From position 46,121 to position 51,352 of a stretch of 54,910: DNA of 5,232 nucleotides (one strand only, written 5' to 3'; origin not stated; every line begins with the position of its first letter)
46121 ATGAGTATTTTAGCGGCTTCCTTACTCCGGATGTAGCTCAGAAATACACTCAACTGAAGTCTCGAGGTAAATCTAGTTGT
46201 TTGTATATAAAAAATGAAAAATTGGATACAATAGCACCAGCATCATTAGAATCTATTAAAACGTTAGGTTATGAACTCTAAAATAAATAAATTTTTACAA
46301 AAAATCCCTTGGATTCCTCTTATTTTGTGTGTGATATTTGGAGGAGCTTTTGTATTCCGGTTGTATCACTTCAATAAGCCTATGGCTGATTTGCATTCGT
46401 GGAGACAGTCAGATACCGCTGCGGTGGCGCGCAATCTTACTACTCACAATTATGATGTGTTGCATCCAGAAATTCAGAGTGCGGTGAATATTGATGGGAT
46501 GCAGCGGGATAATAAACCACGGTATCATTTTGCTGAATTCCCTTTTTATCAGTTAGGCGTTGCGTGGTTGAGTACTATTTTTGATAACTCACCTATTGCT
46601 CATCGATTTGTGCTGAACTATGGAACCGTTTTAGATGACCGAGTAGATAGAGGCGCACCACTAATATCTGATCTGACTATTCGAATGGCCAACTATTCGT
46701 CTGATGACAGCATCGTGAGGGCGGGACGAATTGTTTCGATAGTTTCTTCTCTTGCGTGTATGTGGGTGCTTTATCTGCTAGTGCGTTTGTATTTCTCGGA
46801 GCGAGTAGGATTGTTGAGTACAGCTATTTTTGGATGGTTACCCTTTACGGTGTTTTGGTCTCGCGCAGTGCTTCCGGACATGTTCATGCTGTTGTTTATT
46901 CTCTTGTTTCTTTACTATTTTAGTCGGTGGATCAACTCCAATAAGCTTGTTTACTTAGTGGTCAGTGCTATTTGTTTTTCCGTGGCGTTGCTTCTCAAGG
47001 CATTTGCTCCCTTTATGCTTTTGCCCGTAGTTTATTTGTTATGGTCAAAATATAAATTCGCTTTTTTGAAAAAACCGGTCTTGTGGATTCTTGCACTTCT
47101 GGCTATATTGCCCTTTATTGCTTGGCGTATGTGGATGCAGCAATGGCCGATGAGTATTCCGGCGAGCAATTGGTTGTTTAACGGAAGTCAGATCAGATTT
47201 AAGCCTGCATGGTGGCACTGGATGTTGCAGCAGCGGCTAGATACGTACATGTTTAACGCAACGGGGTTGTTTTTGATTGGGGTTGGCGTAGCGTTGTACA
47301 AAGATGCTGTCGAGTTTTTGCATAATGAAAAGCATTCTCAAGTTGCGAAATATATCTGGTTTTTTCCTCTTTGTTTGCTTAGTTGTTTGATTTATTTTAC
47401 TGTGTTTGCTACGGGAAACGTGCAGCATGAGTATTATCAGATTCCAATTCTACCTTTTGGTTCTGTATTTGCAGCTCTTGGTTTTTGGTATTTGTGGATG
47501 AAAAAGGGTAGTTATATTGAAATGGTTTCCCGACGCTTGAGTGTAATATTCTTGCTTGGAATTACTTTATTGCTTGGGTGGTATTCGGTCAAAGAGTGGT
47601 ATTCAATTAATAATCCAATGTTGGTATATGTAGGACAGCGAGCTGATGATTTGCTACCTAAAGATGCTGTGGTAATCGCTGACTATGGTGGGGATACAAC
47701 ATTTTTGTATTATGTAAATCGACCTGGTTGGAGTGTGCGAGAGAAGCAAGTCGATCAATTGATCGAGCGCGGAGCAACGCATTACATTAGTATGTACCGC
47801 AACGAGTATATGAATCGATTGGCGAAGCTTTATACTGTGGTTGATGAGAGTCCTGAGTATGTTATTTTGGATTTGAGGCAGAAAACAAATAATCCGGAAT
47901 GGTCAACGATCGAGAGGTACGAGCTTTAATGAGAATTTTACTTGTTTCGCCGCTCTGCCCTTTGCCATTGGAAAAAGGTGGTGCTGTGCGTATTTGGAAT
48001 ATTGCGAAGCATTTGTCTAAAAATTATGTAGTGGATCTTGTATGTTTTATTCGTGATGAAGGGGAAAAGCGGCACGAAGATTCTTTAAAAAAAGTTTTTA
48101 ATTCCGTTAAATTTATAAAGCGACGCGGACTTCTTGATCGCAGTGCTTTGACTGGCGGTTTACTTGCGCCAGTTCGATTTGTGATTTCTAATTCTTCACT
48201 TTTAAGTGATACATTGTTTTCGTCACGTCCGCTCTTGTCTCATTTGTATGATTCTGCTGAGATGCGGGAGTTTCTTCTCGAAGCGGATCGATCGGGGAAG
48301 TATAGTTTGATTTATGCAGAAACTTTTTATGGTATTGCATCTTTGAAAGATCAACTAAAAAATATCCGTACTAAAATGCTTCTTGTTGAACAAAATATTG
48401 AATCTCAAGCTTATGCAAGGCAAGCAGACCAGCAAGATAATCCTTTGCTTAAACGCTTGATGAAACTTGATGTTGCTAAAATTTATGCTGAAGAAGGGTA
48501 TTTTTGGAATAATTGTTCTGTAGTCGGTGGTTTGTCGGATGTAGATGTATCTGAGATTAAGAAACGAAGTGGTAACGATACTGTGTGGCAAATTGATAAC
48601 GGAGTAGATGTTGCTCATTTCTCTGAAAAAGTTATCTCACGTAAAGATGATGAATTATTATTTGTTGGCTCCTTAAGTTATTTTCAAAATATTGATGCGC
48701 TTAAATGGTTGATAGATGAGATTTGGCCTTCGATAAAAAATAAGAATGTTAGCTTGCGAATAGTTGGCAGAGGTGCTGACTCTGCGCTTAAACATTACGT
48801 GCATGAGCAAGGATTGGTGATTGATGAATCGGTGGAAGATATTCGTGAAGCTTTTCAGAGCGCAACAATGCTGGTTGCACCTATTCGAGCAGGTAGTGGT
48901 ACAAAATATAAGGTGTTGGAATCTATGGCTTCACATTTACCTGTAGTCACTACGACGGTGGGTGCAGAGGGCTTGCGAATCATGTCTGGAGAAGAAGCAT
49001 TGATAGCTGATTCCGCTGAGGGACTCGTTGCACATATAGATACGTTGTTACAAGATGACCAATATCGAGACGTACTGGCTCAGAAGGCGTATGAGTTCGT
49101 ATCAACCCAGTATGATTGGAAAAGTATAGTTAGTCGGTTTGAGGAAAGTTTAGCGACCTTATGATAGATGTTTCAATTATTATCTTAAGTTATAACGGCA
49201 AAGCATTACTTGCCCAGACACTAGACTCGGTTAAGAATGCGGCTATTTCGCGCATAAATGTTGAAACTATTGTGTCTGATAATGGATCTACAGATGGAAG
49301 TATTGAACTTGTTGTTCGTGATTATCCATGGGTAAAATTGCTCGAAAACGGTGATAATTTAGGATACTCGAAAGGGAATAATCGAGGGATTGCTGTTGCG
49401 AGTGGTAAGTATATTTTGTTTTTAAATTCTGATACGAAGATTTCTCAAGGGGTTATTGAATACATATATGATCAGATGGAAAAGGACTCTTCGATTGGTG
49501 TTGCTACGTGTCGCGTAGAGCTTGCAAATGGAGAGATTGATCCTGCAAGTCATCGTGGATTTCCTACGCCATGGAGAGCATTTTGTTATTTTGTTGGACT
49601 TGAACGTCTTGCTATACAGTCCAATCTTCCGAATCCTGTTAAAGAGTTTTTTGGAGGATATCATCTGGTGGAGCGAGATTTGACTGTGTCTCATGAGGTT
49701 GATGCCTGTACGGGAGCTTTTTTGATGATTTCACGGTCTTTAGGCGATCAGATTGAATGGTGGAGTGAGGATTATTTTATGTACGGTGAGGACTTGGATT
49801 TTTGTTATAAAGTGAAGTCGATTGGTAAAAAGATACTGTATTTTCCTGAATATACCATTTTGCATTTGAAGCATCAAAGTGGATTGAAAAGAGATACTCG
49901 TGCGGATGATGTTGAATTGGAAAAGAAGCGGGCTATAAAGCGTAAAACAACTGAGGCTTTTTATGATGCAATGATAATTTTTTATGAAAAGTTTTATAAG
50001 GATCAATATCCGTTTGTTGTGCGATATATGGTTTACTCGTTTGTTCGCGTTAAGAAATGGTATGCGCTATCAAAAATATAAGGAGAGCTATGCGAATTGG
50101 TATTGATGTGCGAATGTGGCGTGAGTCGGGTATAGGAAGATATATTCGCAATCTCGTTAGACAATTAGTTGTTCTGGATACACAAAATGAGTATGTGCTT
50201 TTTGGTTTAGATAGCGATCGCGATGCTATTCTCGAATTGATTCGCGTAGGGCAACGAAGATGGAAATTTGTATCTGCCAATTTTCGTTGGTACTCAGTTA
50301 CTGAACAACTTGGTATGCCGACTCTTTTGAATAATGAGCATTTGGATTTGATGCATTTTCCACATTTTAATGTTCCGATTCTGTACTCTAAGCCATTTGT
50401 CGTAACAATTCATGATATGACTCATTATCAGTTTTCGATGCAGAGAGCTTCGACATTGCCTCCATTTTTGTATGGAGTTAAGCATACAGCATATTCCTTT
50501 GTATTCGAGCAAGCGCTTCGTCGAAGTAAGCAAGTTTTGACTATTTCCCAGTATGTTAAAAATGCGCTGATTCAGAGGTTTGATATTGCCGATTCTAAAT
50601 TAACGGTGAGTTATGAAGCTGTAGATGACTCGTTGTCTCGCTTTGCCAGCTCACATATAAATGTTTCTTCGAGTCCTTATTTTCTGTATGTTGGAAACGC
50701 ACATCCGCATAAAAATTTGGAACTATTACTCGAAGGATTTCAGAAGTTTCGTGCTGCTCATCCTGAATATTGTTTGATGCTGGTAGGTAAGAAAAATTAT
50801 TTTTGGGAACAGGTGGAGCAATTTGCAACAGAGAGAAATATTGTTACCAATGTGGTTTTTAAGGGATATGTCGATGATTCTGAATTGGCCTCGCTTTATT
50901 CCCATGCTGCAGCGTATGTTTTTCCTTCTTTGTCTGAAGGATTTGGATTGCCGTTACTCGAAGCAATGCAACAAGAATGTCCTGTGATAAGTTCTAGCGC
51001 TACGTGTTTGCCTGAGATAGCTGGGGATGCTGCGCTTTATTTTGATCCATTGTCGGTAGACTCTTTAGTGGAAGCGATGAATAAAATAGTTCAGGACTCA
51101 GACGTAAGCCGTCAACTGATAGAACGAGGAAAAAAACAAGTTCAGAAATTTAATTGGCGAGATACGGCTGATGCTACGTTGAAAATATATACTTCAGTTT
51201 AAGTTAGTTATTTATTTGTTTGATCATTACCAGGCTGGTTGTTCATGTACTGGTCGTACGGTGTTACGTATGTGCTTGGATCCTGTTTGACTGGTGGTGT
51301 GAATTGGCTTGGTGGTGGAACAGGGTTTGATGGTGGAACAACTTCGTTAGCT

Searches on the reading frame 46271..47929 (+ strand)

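Call 64: search_protein_families(library=pfam, proteins=[window:46271-47929:+], max_evalue=0.0001)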
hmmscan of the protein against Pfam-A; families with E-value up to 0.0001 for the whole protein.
window:46271-47929:+ (552 aa): 1 family
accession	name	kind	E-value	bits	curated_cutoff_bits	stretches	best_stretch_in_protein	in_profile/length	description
PF13231.12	PMT_2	-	3.9e-19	69.8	26.1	1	151-288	23-160/160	Dolichyl-phosphate-mannose-protein mannosyltransferase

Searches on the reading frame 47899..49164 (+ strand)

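Call 64: search_protein_families(library=pfam, proteins=[window:47899-49164:+], max_evalue=0.0001)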
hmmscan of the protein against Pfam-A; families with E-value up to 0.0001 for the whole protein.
window:47899-49164:+ (421 aa): 3 families
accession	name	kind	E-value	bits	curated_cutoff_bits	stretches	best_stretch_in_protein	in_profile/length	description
PF13692.12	Glyco_trans_1_4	-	8.2e-25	88.2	27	1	252-386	3-142/142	Glycosyl transferases group 1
PF00534.26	Glycos_transf_1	-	1.7e-12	47.6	26.4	1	243-399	8-171/172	Glycosyl transferases group 1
PF13524.12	Glyco_trans_1_2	-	4.8e-09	36.7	25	1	283-414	14-142/144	Glycosyl transferase-like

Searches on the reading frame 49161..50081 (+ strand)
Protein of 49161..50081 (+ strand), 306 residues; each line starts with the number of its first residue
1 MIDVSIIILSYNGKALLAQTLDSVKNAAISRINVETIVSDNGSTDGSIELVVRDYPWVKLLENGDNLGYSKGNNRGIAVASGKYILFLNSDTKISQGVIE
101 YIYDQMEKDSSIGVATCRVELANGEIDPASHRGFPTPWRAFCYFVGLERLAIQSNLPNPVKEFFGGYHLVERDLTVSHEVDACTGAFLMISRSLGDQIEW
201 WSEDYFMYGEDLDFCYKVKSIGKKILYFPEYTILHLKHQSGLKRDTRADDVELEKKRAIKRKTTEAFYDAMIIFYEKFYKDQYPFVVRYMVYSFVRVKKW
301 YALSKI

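Call 64: search_protein_families(library=pfam, proteins=[window:49161-50081:+], max_evalue=0.0001)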
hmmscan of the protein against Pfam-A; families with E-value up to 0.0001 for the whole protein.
window:49161-50081:+ (306 aa): 3 families
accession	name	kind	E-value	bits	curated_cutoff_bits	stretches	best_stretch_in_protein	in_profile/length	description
PF00535.33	Glycos_transf_2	-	6.6e-22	78.6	23.3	1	5-120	1-117/168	Glycosyl transferase family 2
PF13641.12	Glyco_tranf_2_3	-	6.7e-13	49.6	27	1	4-240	3-216/230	Glycosyltransferase like family 2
PF13632.12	Glyco_trans_2_3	-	8.3e-08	32.7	27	1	84-242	1-129/198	Glycosyl transferase family group 2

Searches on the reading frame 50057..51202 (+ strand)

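Call 64: search_protein_families(library=pfam, proteins=[window:50057-51202:+], max_evalue=0.0001)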
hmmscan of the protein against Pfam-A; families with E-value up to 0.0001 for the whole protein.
window:50057-51202:+ (381 aa): 5 families
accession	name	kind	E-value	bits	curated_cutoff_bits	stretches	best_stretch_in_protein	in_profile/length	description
PF00534.26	Glycos_transf_1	-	8e-34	117.1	26.4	1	204-361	13-172/172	Glycosyl transferases group 1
PF13692.12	Glyco_trans_1_4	-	1.6e-26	93.7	27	1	207-347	2-142/142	Glycosyl transferases group 1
PF13439.12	Glyco_transf_4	-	7.5e-14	52.5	28.5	1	25-192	3-169/170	Glycosyltransferase Family 4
PF20706.3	GT4-conflict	-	9.3e-09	35.2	26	1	207-325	198-323/385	Family 4 Glycosyltransferase in conflict systems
PF13524.12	Glyco_trans_1_2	-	6.5e-07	29.8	25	1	235-373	12-141/144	Glycosyl transferase-like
